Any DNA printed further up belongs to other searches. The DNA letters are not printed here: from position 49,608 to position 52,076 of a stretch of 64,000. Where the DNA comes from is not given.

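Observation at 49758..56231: Three tandem paralogous secreted proteins with propeller-like repeats and a shared C-terminal architecture that I cannot assign to a family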

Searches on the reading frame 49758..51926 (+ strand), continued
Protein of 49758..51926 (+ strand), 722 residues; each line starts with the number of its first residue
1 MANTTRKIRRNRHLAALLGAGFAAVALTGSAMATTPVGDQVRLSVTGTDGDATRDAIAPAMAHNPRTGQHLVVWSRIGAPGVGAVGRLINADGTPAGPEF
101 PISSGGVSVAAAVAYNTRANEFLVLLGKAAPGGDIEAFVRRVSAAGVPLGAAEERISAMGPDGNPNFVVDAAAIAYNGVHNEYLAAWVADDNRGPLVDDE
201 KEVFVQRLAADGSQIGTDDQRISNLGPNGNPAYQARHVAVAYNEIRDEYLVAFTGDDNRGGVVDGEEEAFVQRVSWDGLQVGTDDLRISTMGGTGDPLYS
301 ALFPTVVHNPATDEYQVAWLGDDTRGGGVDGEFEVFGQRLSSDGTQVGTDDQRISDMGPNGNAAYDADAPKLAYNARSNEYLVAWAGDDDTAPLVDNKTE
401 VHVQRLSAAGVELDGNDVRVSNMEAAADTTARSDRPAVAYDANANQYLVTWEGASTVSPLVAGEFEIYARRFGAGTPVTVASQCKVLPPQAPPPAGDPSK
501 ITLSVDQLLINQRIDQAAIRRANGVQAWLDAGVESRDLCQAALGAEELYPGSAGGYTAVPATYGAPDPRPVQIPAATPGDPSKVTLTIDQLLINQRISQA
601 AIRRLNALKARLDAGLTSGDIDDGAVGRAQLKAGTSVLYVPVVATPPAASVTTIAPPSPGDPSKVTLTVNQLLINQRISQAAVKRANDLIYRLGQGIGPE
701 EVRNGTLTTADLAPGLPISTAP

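Call 28: predict_structure(alignment_id=A1)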
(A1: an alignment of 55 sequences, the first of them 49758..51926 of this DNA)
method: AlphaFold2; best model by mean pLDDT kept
length: 722 residues; sequences in the alignment: 55
mean_pLDDT: 87.0   pTM: 0.84
mean pLDDT of the five models: 87.0, 86.2, 85.9, 82.6, 82.4
residues with pLDDT >= 90: 417; 70-90: 243; 50-70: 28; < 50: 34
segments of 3 or more residues with pLDDT < 50: 1-30, 719-722
pLDDT, mean of each block of 10 residues (from residue 1): 40 41 41 83 92 95 94 93 95 95 85 93 94 90 96 91 88 94 96 85 97 95 93 95 95 93 92 97 95 90 96 96 77 95 96 92 92 93 95 88 96 91 89 96 94 93 95 86 74 70 76 87 94 92 88 75 78 84 77 84 92 91 90 82 84 82 78 83 91 90 84 67 37
secondary structure, 60 per line:
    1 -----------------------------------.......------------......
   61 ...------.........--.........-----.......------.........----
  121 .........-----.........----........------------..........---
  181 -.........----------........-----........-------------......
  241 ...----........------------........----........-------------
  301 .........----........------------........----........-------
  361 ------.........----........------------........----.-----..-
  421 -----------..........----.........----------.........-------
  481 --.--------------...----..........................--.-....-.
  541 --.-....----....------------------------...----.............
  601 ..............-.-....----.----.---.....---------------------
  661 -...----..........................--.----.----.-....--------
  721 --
elements in order (helices of 4 or more, strands of 3 or more residues): E36-42 E55-63 E70-78 E81-89 E95-101 E108-116 E121-129 E135-143 E148-155 E168-177 E182-190 E201-208 E214-221 E235-243 E248-255 E268-275 E280-287 E301-309 E314-321 E334-341 E346-353 E367-375 E380-387 E400-407 E432-441 E446-454 E465-473 H505-530 E553-556 H588-614 E635-639 H669-694
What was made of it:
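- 49860..51200 (+): P1 seven-bladed beta-propeller (aa 35-481). Seven ~66-aa blades; strand 36-42 closes blade 7 (velcro). Very acidic: pI 4.3, net charge -34. AF2 model with pLDDT mostly above 90 and 28 strands in 7 groups of 4 (call 28).
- On Seven-bladed beta-propeller fold (structural class): N-terminal strand 36-42 completes the three-stranded last blade 432-473 (call 28).
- On Glyco_hydro_43_rel (PF22847) / GH43: The model has seven blades (call 28).
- The AF2 model has pLDDT 87 and pTM 0.84, with 7 blades of 4 strands (call 28).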

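Call 30: fold_search(model_id=the predicted structure, library=pdb)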
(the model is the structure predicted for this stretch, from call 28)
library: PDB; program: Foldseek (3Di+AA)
matches with E <= 10: 1030; with E <= 0.001: 562
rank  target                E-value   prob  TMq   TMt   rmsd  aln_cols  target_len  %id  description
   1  7roo                  2.2e-12  1.00  0.42  0.46   5.7       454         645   12  Crystal structure of Friedel-Crafts alkylating enzyme CylK from Cylindospermum licheniforme with bromide (released 2022-03-23)
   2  7ron                  2.1e-11  1.00  0.39  0.44   6.5       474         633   12  Crystal structure of the Friedel-Crafts alkylating enzyme CylK from Cylindospermum licheniforme (released 2022-03-23)
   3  7fh6                  3.2e-10  1.00  0.42  0.46   6.1       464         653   12  Friedel-Crafts alkylation enzyme CylK (released 2022-02-16)
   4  7esl                  2.0e-09  1.00  0.36  0.56   7.6       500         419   11  Crystal structure of a L-rhamnose-alpha-1,4-D-glucuronate lyase from Fusarium oxysporum 12S, N247A N-glycan free form (released 2021-08-04)
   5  7esk_A                3.8e-09  1.00  0.35  0.55   8.2       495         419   12  Crystal structure of a L-rhamnose-alpha-1,4-D-glucuronate lyase from Fusarium oxysporum 12S, Ligand free form (released 2021-08-04)
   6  5mvh                  2.3e-08  1.00  0.37  0.61   6.7       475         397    8  Glycoside Hydrolase BACCELL_00856 (released 2017-04-26)
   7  5muk                  5.2e-08  1.00  0.37  0.63   6.5       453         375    9  Glycoside Hydrolase BT3686 (released 2017-04-26)
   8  5mul                  9.7e-08  1.00  0.37  0.62   6.6       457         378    9  Glycoside Hydrolase BT3686 bound to Glucuronic Acid (released 2017-04-26)
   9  7mhu_A                1.1e-07  1.00  0.31  0.53   9.4       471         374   10  Sialidase24 apo (released 2022-02-23)
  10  9i3v_B                1.2e-07  1.00  0.21  0.05  17.9       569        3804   13  Cryo-EM structure of the human LRP2 ectodomain (released 2026-02-04)
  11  5joz_B                1.6e-07  1.00  0.24  0.31  16.4       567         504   11  Bacteroides ovatus Xyloglucan PUL GH43B (released 2016-08-10)
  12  5z5d                  1.7e-07  1.00  0.24  0.32  18.9       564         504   10  Crystal structure of a thermostable glycoside hydrolase family 43 {beta}-1,4-xylosidase from Geobacillus thermoleovorans (released 2018-04-25)
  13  2bkl_B                1.8e-07  1.00  0.30  0.32  13.3       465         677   11  Structural and Mechanistic Analysis of Two Prolyl Endopeptidases: Role of Inter-Domain Dynamics in Catalysis and Speci (released 2005-03-09)
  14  5joz_A                2.0e-07  1.00  0.24  0.31  16.4       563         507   11  Bacteroides ovatus Xyloglucan PUL GH43B (released 2016-08-10)
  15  9qaw_A                2.0e-07  1.00  0.20  0.05  18.3       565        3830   11  CryoEM structure of the human LRP2 receptor ectodomain in complex with LRPAP1 (released 2026-03-11)
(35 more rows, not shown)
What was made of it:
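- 49860..51200 (+): Foldseek hits to 7-bladed propellers (call 30).
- On Seven-bladed beta-propeller fold (structural class): Foldseek gives probability 1.0 to many propellers (call 30).
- Closest known: CylK / virginiamycin B lyase class of seven-bladed bacterial propellers. Same: CylK is the best Foldseek match (E 2e-12, call 30).
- The best PDB fold matches are 7-bladed propellers: CylK 7roo (E 2e-12), PL42 7esl, and GH145 5mvh and 5muk (call 30). The best fold matches are enzymes: CylK, FoRham1 PL42, GH145, sialidases and GH43 (call 30).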

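Call 58: find_encoding_contigs(protein=P0018, flank=10000, max_places=1)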
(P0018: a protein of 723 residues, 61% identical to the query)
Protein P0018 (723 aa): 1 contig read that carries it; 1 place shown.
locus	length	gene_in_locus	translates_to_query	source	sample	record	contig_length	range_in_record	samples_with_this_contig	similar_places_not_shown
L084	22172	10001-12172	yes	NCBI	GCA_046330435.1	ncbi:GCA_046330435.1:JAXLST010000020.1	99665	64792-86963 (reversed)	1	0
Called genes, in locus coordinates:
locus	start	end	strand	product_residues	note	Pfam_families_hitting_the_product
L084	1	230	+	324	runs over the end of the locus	PF03631:Virul_fac_BrkB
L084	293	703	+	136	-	-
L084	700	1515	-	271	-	PF01149:Fapy_DNA_glyco, PF06831:H2TH, PF06827:zf-FPG_IleRS (weak)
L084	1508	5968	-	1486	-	PF00270:DEAD, PF00271:Helicase_C, PF19306:WHD_Lhr, PF08494:DEAD_assoc, PF23236:WHD_2nd_Lhr, PF23235:WHD_3rd_Lhr, PF23234:WHD_4th_Lhr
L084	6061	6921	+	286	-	PF05257:CHAP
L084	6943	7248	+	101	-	PF02617:ClpS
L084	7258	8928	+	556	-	PF02776:TPP_enzyme_N, PF00205:TPP_enzyme_M, PF02775:TPP_enzyme_C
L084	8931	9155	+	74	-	-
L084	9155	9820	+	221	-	PF00293:NUDIX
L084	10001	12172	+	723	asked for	-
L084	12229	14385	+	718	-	PF22847:Glyco_hydro_43_rel (faint)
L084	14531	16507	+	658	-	-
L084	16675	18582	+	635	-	-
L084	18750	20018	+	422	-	PF12867:DinB_2, PF03781:FGE-sulfatase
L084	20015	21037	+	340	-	PF10017:Methyltransf_33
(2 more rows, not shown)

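Call 59: find_encoding_contigs(protein=P0104, flank=10000, max_places=1)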
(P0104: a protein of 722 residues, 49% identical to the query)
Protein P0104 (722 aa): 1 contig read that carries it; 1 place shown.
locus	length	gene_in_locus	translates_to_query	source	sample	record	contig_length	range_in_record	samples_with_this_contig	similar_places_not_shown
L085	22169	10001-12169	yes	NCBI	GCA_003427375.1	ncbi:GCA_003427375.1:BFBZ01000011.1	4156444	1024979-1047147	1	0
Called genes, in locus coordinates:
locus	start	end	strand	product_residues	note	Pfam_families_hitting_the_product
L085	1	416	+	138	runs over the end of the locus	PF00856:SET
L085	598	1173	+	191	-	PF00877:NLPC_P60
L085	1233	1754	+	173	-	PF13384:HTH_23 (faint), PF04542:Sigma70_r2, PF08281:Sigma70_r4_2, PF04545:Sigma70_r4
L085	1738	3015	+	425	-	PF00578:AhpC-TSA, PF08534:Redoxin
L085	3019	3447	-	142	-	PF10604:Polyketide_cyc2, PF03364:Polyketide_cyc (weak), PF08327:AHSA1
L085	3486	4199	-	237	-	PF00702:Hydrolase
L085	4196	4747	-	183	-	PF00296:Bac_luciferase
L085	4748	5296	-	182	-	PF00296:Bac_luciferase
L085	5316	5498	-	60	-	-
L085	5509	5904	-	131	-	PF11236:DUF3037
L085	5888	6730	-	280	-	PF20613:HipA_2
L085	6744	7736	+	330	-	PF01494:FAD_binding_3, PF04820:Trp_halogenase (faint)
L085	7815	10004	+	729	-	-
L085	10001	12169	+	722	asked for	-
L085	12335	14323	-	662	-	PF00999:Na_H_Exchanger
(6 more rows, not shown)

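Call 69: search_solved_structures(query=A1, max_evalue=10, show_alignments=1)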
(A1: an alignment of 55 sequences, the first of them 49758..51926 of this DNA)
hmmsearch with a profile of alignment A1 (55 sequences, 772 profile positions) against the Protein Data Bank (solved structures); distinct sequences matched with E-value up to 10: 0.
